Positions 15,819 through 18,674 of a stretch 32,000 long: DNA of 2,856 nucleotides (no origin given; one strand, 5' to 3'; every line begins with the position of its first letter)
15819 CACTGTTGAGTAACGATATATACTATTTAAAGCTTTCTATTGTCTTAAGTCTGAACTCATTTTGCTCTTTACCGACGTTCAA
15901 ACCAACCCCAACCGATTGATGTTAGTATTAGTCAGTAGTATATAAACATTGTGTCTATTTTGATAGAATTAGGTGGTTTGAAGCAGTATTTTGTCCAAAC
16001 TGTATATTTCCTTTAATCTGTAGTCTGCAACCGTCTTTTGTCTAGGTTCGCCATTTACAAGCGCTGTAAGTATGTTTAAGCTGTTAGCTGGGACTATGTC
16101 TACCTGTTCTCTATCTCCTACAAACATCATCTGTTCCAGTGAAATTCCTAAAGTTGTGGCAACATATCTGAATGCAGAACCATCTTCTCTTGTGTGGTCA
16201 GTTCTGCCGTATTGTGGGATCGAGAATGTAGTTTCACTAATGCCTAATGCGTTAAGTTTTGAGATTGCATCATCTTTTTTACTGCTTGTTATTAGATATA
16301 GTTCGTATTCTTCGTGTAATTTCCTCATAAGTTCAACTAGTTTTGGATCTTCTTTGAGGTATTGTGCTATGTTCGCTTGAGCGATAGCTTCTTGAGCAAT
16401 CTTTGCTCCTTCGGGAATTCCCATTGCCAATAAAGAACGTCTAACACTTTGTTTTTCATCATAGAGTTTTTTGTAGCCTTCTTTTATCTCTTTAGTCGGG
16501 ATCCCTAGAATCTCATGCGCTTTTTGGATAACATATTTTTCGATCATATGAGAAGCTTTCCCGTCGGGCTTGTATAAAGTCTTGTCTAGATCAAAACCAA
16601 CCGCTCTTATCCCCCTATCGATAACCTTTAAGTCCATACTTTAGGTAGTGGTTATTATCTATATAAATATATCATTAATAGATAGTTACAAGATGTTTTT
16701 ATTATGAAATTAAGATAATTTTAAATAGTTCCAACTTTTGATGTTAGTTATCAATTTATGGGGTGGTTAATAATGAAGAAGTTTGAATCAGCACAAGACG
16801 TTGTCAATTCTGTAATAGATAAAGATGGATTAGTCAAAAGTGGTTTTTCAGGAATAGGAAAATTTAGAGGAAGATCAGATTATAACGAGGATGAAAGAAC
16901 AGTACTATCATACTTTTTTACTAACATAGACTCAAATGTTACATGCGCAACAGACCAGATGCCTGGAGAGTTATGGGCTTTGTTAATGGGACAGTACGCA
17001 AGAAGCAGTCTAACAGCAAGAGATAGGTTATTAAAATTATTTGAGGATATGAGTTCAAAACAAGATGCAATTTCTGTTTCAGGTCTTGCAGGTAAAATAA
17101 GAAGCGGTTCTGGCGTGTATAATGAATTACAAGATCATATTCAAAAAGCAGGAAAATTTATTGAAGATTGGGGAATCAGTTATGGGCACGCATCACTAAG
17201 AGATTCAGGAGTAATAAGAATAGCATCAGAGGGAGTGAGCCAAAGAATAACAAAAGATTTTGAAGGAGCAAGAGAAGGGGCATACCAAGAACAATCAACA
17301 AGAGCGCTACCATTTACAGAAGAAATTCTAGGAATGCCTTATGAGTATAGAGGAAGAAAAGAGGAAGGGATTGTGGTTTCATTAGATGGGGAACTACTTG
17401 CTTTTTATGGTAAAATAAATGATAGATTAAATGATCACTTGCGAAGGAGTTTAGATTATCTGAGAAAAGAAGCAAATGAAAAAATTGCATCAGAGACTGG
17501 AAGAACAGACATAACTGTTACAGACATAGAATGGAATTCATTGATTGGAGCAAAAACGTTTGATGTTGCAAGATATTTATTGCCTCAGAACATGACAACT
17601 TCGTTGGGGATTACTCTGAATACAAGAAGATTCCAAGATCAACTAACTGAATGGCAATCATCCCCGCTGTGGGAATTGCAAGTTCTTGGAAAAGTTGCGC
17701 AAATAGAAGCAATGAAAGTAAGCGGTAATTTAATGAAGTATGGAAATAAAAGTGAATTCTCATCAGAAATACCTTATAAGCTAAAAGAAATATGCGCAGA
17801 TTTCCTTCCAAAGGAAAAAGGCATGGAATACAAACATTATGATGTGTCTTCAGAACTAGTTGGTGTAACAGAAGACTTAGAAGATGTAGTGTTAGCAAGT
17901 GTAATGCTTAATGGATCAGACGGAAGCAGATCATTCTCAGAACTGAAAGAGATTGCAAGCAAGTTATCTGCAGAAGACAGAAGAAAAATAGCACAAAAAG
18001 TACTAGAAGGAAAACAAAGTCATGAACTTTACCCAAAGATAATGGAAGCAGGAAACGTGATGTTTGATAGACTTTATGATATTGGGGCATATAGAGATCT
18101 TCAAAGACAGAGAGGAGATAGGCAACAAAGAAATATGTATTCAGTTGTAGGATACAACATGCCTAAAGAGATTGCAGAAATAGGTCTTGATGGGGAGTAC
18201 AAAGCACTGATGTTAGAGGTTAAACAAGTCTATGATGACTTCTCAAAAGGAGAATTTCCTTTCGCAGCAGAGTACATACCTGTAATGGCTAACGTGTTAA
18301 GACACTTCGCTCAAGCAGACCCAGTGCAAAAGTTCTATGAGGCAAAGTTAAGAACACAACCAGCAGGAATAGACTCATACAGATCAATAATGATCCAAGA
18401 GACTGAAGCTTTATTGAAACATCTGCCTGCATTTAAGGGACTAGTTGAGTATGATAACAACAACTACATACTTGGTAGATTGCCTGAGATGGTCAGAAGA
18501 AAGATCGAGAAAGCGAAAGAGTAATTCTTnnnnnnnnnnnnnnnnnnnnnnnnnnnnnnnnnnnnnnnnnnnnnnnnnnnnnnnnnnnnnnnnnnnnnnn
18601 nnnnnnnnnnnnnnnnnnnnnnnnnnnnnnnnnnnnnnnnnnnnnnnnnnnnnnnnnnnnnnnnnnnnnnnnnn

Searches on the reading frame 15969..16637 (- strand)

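Call 64: search_protein_families(library=pfam, proteins=[window:15969-16637:-], max_evalue=0.001)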
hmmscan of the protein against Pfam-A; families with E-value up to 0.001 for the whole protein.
window:15969-16637:- (222 aa): 3 families
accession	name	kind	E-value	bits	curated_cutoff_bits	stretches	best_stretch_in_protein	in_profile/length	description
PF00702.32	Hydrolase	-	5.3e-11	43.7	26.4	1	10-184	1-187/191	haloacid dehalogenase-like hydrolase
PF13419.12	HAD_2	-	1.7e-08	35.2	23.8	1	15-194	3-178/178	Haloacid dehalogenase-like hydrolase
PF13242.12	Hydrolase_like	-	0.00012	22.4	22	1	155-197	9-52/75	HAD-hyrolase-like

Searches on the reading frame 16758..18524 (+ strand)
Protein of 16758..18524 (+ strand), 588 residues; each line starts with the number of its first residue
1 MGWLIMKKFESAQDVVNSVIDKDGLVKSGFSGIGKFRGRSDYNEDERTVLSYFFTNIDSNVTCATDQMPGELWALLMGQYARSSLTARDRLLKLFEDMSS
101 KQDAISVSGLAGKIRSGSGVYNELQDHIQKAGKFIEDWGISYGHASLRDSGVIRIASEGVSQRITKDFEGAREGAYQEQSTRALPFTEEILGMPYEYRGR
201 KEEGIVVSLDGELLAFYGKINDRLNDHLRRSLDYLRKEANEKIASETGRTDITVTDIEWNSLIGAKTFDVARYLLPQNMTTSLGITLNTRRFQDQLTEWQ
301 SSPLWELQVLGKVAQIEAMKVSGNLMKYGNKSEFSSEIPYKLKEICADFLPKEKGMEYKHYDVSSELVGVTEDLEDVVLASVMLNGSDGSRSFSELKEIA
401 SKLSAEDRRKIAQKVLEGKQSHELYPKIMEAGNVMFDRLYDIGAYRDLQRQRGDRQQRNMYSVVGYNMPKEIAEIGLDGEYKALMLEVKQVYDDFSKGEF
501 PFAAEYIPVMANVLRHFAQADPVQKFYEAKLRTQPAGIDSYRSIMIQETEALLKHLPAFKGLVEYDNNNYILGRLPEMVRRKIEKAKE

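Call 64: search_protein_families(library=pfam, proteins=[window:16758-18524:+], max_evalue=0.001)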
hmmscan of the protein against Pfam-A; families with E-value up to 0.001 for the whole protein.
window:16758-18524:+ (588 aa): 1 family
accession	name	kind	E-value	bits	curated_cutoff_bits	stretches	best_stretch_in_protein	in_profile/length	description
PF02511.20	Thy1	-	3.8e-12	46.8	24.8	1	126-310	33-177/191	Thymidylate synthase complementing protein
